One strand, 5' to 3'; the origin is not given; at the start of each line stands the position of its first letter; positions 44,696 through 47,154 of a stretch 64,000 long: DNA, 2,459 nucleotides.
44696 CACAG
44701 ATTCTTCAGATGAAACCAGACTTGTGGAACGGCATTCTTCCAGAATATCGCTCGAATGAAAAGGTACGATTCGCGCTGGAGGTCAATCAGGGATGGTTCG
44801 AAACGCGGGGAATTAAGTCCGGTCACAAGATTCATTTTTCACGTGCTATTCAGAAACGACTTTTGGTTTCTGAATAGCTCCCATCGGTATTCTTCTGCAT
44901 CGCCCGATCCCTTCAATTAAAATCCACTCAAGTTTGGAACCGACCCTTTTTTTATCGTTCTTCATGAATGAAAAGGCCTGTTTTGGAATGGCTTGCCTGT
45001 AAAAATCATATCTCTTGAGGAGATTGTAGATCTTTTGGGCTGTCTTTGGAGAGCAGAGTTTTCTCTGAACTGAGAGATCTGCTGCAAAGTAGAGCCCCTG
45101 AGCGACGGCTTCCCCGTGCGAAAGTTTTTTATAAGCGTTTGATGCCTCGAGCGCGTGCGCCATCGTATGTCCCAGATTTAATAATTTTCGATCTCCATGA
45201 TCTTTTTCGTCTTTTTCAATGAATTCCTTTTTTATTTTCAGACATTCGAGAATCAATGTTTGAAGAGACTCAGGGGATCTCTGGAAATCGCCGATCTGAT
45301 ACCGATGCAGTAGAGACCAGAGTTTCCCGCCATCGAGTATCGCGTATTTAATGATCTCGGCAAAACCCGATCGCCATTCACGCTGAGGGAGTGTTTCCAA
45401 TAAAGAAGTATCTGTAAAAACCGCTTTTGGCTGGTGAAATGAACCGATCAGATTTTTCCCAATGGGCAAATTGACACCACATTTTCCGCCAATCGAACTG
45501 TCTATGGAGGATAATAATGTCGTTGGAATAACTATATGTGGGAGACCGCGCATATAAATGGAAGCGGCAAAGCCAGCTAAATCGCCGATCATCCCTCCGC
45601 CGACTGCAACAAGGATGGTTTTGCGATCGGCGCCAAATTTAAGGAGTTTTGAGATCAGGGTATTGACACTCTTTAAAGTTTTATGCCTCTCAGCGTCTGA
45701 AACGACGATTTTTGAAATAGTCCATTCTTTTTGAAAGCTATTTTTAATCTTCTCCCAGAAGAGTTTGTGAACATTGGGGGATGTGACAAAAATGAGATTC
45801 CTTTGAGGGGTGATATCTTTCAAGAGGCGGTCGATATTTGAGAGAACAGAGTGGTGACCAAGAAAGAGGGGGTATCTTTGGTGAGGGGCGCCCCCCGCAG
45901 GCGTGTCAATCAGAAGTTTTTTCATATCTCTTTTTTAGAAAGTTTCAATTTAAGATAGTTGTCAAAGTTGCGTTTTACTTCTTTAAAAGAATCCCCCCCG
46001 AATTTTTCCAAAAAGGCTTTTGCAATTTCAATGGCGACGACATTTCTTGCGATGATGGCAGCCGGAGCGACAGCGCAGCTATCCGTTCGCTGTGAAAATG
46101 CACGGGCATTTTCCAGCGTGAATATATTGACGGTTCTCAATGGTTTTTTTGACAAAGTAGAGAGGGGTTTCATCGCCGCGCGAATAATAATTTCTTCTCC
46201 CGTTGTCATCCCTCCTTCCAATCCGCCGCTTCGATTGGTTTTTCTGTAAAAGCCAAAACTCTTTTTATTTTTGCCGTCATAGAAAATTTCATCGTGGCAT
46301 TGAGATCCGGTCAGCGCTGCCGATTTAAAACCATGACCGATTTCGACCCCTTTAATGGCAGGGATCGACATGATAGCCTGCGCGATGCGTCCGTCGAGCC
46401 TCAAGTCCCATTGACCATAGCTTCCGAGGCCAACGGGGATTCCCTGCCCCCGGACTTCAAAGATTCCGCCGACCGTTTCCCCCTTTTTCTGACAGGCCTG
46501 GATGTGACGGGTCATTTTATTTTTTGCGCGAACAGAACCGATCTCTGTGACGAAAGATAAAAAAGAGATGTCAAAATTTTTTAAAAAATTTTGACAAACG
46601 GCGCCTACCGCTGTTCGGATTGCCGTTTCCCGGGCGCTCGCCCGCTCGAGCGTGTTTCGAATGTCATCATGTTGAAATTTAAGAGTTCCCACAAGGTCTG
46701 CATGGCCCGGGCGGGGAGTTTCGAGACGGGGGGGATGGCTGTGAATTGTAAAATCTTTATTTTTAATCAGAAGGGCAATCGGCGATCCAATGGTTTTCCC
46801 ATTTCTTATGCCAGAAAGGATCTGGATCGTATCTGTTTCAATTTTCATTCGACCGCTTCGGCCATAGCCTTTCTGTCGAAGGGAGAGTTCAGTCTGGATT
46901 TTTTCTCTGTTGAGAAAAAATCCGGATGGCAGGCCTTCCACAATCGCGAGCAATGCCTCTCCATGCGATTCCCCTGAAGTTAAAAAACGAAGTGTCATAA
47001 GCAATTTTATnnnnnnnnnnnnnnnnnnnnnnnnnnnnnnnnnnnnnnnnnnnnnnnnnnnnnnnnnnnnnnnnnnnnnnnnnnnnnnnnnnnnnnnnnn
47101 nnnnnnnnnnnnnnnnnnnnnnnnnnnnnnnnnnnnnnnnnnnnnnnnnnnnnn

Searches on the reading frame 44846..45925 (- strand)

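Call 56: search_protein_families(library=pfam, proteins=[window:44846-45925:-], max_evalue=0.00001)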
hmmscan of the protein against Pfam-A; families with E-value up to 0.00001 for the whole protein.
window:44846-45925:- (359 aa): 4 families
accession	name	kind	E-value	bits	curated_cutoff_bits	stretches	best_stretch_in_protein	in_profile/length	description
PF01761.26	DHQ_synthase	-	7.9e-45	151.7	24.2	1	73-185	2-114/115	3-dehydroquinate synthase N-terminal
PF24621.2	DHQS_C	-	8.2e-38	130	27.6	1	187-326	1-143/144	3-dehydroquinate synthase C-terminal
PF13685.12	Fe-ADH_2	-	7.6e-09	36.2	28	1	26-178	5-147/149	Iron-containing alcohol dehydrogenase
PF00465.25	Fe-ADH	-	2.3e-08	34.2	31.3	1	27-137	10-131/168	Iron-containing alcohol dehydrogenase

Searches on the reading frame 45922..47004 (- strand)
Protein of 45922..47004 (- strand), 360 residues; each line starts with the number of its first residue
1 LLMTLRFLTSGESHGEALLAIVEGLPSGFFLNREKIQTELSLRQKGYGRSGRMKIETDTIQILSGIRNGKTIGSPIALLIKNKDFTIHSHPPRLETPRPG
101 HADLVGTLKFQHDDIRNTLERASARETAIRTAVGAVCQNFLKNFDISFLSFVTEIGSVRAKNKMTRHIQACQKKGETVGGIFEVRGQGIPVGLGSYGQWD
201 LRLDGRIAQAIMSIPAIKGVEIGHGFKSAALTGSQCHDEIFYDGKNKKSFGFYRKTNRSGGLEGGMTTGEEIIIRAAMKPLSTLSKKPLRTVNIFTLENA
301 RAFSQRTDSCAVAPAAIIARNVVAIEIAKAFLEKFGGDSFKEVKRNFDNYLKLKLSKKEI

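Call 56: search_protein_families(library=pfam, proteins=[window:45922-47004:-], max_evalue=0.00001)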
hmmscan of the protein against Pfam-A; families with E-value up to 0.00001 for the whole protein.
window:45922-47004:- (360 aa): 1 family
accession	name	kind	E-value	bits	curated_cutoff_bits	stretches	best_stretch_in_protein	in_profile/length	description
PF01264.26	Chorismate_synt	-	3.6e-103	345.2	27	1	5-332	1-327/327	Chorismate synthase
